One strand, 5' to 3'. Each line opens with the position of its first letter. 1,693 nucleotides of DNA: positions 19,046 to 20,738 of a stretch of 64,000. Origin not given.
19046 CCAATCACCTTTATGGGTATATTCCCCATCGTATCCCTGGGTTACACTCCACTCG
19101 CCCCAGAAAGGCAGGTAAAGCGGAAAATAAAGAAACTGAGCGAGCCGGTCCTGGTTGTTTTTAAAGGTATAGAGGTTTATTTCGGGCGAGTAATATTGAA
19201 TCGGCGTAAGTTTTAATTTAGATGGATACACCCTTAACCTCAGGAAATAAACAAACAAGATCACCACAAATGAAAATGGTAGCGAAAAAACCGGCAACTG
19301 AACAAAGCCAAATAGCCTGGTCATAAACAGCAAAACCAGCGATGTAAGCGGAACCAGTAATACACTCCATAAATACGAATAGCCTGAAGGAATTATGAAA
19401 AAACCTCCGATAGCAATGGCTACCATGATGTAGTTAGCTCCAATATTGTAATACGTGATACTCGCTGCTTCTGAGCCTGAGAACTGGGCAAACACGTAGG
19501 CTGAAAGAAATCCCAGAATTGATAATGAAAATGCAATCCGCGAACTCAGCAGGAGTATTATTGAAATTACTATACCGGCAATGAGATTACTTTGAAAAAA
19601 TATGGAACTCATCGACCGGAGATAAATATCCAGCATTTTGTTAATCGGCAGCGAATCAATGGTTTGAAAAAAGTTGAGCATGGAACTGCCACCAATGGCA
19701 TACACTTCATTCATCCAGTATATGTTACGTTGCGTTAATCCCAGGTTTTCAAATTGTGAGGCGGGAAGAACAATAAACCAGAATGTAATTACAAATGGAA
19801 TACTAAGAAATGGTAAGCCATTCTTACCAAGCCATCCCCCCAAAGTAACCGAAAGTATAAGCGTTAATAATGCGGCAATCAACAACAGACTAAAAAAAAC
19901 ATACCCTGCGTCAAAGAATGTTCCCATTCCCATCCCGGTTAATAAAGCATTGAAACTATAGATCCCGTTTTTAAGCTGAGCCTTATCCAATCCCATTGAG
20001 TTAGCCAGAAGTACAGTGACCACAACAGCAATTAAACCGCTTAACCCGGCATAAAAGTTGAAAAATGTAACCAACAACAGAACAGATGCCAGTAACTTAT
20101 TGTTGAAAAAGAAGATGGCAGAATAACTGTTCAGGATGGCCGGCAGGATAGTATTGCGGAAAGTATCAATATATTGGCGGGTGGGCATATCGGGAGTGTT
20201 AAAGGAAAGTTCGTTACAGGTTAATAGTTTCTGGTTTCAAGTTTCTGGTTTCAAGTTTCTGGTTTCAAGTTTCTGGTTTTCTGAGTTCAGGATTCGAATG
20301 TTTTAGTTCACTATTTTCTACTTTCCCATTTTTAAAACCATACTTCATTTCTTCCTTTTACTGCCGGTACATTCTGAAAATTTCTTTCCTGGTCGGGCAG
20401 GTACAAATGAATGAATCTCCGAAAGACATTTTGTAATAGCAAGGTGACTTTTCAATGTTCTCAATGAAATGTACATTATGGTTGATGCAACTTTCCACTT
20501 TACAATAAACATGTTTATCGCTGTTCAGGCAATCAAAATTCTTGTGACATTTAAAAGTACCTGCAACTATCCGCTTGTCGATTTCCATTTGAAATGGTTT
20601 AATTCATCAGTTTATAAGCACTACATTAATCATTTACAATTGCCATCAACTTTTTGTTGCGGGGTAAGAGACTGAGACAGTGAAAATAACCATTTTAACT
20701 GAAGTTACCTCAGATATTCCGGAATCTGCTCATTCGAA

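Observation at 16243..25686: Unassigned locus: PqqD-like chaperone, ATP-grasp ligase and PLP decarboxylase joined to a UT/M23 membrane fusion, OM barrel and TPR protein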

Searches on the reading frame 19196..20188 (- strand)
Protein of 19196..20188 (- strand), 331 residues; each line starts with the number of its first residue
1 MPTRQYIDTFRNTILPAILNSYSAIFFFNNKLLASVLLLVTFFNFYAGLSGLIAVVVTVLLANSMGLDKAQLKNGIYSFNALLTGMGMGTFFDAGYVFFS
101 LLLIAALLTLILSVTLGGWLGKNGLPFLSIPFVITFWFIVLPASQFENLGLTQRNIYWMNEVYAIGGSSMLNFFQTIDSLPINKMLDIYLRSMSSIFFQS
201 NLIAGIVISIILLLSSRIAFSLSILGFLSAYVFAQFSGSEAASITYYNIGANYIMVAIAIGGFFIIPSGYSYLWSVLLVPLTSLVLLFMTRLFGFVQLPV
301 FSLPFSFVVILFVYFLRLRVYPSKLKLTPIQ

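Call 78: search_solved_structures(query=window:19196-20188:-, max_evalue=0.001, show_alignments=1)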
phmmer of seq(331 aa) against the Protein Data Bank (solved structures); distinct sequences matched with E-value up to 0.001: 12.
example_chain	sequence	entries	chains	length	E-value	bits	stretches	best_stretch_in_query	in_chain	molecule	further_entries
3me1_A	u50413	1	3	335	6.6e-15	58.8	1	23-230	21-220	Urea transporter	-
3k3f_A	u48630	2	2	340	7e-15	58.7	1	23-230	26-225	Urea transporter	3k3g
3m6e_A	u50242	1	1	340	6e-14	55.7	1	23-230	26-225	Putative urea transporter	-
8blo_A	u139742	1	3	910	3.5e-12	49.9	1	18-315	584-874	Urea transporter 2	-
9j22_A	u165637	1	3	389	4.9e-10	42.8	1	17-315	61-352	Urea transporter 1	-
9zd0_A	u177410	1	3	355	7.8e-10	42.2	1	17-316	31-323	Urea transporter 1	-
6qd5_A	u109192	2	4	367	9.2e-10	41.9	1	17-316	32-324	Urea transporter 1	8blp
8xdf_A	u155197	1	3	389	1.2e-09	41.5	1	17-316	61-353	Urea transporter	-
8xd7_A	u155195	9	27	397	2.3e-08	37.3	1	18-315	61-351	Urea transporter 2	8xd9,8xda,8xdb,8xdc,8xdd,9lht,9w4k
4ezc_A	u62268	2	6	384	1.2e-07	34.9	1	18-315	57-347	Urea transporter 1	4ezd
8xde_A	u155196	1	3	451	0.00013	25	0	18-314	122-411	Urea transporter 2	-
8xdg_A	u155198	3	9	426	0.00095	22.2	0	14-325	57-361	Urea transporter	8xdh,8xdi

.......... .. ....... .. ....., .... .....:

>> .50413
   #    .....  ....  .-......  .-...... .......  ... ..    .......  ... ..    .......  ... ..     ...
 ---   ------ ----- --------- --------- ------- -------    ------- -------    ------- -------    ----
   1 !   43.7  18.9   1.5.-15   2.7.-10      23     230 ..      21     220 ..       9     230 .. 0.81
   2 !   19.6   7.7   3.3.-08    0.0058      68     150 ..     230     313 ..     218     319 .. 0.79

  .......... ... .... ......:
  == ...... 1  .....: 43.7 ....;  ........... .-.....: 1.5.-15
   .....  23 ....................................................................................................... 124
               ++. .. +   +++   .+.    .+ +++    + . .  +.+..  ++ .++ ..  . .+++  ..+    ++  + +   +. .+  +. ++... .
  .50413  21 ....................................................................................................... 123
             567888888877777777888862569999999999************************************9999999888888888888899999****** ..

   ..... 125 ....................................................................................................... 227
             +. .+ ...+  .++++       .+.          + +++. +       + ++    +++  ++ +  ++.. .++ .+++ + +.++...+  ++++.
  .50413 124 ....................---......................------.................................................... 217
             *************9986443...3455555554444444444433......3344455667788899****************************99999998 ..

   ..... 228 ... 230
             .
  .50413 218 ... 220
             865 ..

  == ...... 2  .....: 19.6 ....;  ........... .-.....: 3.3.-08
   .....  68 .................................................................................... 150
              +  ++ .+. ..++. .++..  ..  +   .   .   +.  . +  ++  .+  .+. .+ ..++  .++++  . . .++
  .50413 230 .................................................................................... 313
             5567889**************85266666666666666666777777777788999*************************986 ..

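Call 81: search_solved_structures(query=window:19196-20188:-, max_evalue=1e-8, show_alignments=5)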
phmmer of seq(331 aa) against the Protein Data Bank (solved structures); distinct sequences matched with E-value up to 1e-8: 8.
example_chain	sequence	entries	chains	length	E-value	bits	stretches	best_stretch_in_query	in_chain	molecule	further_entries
3me1_A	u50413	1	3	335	6.6e-15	58.8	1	23-230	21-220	Urea transporter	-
3k3f_A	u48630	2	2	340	7e-15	58.7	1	23-230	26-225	Urea transporter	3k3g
3m6e_A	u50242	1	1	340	6e-14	55.7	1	23-230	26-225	Putative urea transporter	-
8blo_A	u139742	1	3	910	3.5e-12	49.9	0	18-315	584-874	Urea transporter 2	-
9j22_A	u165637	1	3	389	4.9e-10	42.8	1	17-315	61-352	Urea transporter 1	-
9zd0_A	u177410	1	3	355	7.8e-10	42.2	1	17-316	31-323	Urea transporter 1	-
6qd5_A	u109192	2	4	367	9.2e-10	41.9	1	17-316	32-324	Urea transporter 1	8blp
8xdf_A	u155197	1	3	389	1.2e-09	41.5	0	17-316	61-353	Urea transporter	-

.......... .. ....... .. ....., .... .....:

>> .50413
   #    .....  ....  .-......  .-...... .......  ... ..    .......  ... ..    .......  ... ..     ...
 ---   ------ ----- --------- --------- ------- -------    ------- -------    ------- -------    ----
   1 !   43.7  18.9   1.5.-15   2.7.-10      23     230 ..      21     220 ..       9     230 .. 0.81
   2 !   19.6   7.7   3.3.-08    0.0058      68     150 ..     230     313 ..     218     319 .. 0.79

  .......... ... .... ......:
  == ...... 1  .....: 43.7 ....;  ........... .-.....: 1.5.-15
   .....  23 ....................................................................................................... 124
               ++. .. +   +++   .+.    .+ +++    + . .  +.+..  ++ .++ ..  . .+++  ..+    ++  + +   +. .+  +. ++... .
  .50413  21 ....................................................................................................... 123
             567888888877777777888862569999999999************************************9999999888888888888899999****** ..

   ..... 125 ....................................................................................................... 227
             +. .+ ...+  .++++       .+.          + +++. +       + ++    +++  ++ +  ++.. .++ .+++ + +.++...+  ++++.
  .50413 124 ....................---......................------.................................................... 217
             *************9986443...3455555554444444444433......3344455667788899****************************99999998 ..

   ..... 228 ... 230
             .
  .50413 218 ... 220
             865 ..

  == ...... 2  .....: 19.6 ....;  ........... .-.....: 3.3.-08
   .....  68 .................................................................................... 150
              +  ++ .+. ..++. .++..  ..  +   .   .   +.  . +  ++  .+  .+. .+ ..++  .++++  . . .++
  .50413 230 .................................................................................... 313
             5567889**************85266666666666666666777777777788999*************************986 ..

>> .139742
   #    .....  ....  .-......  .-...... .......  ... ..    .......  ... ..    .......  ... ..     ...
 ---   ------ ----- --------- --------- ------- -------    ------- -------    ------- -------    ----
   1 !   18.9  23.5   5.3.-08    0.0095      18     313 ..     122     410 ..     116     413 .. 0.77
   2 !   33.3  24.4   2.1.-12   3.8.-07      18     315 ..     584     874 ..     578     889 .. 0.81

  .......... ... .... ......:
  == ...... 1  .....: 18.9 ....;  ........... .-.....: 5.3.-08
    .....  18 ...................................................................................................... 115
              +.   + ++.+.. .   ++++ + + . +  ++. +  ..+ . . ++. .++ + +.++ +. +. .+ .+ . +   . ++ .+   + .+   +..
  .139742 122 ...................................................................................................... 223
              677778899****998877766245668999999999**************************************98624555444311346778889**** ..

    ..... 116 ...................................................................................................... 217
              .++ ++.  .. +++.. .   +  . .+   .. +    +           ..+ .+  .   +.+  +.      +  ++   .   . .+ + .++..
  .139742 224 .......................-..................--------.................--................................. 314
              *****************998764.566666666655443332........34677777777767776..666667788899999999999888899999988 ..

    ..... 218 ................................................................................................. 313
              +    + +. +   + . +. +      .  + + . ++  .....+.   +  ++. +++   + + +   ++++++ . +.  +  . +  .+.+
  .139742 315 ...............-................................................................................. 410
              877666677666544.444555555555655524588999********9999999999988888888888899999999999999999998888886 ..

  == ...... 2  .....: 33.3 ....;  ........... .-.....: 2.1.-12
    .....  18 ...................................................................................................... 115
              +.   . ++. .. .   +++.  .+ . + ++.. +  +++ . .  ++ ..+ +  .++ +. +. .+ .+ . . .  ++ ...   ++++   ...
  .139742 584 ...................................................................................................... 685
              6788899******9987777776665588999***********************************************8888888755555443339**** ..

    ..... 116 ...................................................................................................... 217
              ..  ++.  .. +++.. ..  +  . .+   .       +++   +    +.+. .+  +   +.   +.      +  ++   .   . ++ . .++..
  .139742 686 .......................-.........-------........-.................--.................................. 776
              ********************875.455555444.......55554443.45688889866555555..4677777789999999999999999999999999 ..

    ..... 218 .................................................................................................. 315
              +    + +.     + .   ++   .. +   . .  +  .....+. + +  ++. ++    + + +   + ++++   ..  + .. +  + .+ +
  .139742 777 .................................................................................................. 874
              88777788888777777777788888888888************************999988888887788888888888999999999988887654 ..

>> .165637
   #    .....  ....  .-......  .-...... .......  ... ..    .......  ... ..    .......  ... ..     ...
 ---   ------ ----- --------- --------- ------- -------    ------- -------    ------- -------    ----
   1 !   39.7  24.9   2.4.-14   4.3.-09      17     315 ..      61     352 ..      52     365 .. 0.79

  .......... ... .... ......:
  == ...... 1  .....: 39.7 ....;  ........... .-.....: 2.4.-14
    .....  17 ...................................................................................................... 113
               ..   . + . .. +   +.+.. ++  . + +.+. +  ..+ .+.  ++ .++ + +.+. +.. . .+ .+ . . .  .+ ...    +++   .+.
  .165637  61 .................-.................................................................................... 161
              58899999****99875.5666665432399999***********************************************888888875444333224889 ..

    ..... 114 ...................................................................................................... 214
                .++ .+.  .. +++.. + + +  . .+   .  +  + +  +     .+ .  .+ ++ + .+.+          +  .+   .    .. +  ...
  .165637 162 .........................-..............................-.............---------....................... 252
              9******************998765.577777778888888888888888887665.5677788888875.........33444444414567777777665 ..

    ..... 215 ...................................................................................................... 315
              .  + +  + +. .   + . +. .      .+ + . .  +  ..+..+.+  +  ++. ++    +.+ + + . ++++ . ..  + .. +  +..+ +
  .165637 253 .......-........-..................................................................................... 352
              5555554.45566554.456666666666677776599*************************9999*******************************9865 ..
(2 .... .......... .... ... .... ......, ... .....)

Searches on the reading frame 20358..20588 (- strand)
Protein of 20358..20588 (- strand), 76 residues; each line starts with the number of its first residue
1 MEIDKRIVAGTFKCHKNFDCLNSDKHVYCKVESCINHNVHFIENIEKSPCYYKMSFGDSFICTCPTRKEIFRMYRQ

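Call 3: search_protein_families(library=pfam, proteins=[window:20358-20588:-], max_evalue=0.01)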
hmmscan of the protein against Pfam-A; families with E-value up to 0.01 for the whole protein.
window:20358-20588:- (76 aa): 0 families

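Call 4: search_protein_families(library=ncbifam, proteins=[window:20358-20588:-], max_evalue=0.01)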
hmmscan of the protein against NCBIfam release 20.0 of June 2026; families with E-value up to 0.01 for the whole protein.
window:20358-20588:- (76 aa): 0 families

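Call 57: search_protein_families(library=padloc, proteins=[window:20358-20588:-], max_evalue=0.01)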
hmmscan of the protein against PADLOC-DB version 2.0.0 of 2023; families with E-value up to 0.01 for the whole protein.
window:20358-20588:- (76 aa): 0 families
